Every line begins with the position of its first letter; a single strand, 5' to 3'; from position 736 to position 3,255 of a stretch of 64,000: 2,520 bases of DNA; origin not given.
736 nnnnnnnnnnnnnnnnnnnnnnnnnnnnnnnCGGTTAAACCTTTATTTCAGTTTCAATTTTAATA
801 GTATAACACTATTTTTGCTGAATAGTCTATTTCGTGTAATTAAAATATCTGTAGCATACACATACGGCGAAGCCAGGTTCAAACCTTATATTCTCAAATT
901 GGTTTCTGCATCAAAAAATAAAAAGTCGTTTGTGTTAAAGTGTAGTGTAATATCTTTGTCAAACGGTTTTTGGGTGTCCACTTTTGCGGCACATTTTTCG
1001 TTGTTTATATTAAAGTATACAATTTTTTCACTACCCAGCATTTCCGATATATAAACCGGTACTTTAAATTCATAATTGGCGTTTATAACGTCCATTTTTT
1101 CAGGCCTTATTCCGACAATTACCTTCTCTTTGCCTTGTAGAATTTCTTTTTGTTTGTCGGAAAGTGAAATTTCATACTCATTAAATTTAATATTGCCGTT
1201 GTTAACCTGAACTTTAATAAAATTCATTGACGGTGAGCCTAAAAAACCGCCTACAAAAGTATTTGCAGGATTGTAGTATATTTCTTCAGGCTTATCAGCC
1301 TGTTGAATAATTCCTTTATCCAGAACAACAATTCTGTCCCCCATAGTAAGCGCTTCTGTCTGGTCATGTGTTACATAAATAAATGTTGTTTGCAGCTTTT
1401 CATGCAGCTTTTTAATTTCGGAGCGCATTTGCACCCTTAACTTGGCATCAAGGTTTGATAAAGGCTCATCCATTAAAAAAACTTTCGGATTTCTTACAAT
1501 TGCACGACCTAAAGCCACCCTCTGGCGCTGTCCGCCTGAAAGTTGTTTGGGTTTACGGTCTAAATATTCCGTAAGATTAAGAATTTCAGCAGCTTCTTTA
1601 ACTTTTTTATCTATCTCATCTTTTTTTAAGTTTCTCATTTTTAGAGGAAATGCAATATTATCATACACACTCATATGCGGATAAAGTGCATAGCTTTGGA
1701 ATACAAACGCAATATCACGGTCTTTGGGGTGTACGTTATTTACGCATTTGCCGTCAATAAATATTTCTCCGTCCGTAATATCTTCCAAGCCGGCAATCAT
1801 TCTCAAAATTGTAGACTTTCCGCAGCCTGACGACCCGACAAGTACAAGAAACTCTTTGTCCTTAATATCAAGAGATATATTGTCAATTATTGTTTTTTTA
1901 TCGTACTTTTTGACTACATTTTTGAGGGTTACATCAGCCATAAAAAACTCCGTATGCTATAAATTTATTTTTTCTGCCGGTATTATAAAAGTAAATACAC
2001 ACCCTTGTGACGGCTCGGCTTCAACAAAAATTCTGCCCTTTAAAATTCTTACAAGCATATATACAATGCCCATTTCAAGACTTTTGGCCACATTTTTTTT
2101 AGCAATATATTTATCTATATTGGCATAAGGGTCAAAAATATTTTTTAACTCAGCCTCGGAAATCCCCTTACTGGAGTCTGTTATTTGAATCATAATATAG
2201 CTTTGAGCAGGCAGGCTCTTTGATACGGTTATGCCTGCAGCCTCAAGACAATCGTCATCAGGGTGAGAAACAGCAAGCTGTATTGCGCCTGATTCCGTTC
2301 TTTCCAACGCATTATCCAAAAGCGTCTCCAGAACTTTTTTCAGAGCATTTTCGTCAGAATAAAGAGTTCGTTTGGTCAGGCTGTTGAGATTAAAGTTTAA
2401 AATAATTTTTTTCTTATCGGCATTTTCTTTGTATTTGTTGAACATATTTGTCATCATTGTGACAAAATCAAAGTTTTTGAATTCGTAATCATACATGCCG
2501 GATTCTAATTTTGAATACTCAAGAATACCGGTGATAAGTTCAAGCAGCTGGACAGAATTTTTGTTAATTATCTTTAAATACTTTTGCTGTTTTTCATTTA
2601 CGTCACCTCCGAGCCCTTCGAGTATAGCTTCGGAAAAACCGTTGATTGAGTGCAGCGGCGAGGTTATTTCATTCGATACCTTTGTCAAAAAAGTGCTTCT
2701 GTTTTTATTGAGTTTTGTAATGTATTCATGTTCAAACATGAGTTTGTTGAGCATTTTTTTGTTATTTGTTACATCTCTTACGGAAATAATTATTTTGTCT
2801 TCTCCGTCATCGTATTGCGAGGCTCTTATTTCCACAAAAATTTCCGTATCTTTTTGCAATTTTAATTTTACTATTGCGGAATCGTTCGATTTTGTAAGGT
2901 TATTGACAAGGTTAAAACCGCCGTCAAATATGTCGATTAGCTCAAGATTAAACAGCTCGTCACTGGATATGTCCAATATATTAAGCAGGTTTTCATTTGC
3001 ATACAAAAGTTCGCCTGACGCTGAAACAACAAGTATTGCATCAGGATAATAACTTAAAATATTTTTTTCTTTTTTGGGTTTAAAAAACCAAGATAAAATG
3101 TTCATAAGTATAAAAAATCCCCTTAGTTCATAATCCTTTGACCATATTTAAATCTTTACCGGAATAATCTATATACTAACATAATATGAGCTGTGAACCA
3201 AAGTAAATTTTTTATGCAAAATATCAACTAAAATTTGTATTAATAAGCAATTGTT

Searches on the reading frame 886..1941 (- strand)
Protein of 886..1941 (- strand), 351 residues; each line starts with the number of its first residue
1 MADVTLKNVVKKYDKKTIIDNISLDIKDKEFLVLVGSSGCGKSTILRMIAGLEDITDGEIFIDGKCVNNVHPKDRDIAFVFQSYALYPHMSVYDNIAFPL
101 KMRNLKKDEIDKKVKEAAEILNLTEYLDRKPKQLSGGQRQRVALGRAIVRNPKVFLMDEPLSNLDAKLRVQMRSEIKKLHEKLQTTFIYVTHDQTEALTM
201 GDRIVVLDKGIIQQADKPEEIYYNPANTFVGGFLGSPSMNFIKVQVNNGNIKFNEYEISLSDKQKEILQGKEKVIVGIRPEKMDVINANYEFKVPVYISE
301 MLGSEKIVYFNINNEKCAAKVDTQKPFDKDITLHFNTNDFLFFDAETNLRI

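Call 93: find_encoding_contigs(protein=window:886-1941:-, flank=10000, max_places=1)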
Protein window:886-1941:- (351 aa): 23 contigs read that carry it; 1 place shown.
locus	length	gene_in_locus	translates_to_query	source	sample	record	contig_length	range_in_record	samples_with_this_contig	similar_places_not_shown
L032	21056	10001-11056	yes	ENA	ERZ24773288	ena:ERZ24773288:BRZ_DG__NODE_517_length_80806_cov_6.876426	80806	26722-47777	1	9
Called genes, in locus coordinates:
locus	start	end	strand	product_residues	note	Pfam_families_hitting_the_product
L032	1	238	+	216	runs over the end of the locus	PF00702:Hydrolase, PF12710:HAD, PF13419:HAD_2, PF13242:Hydrolase_like (weak)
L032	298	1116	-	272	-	-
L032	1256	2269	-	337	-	PF01145:Band_7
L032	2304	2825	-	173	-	PF01145:Band_7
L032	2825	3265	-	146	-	PF01957:NfeD (weak)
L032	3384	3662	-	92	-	PF10967:DUF2769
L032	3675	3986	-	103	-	PF02915:Rubrerythrin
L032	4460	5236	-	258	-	PF01464:SLT (faint)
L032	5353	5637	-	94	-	-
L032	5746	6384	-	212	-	-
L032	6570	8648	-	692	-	PF00771:FHIPEP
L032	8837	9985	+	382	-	PF13426:PAS_9 (faint), PF00512:HisKA, PF02518:HATPase_c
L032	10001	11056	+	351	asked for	PF02463:SMC_N (faint), PF00005:ABC_tran, PF13304:AAA_21 (faint), PF17912:OB_MalK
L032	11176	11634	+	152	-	-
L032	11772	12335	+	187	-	PF04011:LemA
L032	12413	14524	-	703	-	PF05226:CHASE2, PF00211:Guanylate_cyc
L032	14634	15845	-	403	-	PF04060:FeS, PF03599:CdhD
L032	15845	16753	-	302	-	PF03599:CdhD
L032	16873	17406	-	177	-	PF02572:CobA_CobO_BtuR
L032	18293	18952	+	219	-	-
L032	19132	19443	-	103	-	PF06949:DUF1292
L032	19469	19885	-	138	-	PF03652:RuvX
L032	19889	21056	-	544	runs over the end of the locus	-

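Call 95: search_protein_families(library=pfam, proteins=[L032:18293-18952:+], max_evalue=0.01)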
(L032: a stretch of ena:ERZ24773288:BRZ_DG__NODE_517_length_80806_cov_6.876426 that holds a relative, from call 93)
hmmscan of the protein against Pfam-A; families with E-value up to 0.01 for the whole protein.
L032:18293-18952:+ (219 aa): 0 families

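Call 100: search_solved_structures(query=L032:18293-18952:+, max_evalue=1)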
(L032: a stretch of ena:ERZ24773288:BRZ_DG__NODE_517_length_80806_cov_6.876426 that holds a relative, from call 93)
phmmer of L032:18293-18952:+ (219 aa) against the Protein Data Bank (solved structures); distinct sequences matched with E-value up to 1: 1.
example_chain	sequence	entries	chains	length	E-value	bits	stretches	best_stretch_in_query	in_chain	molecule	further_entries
4egc_A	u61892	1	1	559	0.78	12.6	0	148-198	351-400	Maltose-binding periplasmic protein, Homeobox protein SIX1 chimera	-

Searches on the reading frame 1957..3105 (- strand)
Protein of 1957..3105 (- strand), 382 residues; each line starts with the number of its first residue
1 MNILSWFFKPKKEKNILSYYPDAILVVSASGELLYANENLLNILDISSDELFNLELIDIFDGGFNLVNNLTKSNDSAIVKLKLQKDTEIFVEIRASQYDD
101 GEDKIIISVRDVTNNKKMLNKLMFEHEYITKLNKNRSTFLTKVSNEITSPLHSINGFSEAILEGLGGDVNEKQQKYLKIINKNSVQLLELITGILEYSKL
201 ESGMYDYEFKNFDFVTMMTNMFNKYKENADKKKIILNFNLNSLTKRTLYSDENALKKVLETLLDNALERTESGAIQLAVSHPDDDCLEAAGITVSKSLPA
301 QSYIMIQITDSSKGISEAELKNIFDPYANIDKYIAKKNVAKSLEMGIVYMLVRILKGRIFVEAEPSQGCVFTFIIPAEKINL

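Call 59: search_protein_families(library=pfam, proteins=[window:1957-3105:-], max_evalue=0.01)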
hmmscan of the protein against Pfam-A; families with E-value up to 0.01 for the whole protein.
window:1957-3105:- (382 aa): 4 families
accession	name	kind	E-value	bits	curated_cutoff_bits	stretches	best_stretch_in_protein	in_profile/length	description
PF02518.31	HATPase_c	-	6.5e-15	56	26.4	1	251-378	2-110/111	Histidine kinase-, DNA gyrase B-, and HSP90-like ATPase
PF00512.31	HisKA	-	2.8e-12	46.9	26.9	1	136-203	2-66/66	His Kinase A (phospho-acceptor) domain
PF13426.13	PAS_9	-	1.9e-05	25.3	27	1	21-113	1-102/103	PAS domain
PF00989.32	PAS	-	0.0012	19.3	22.6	1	16-111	6-112/113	PAS fold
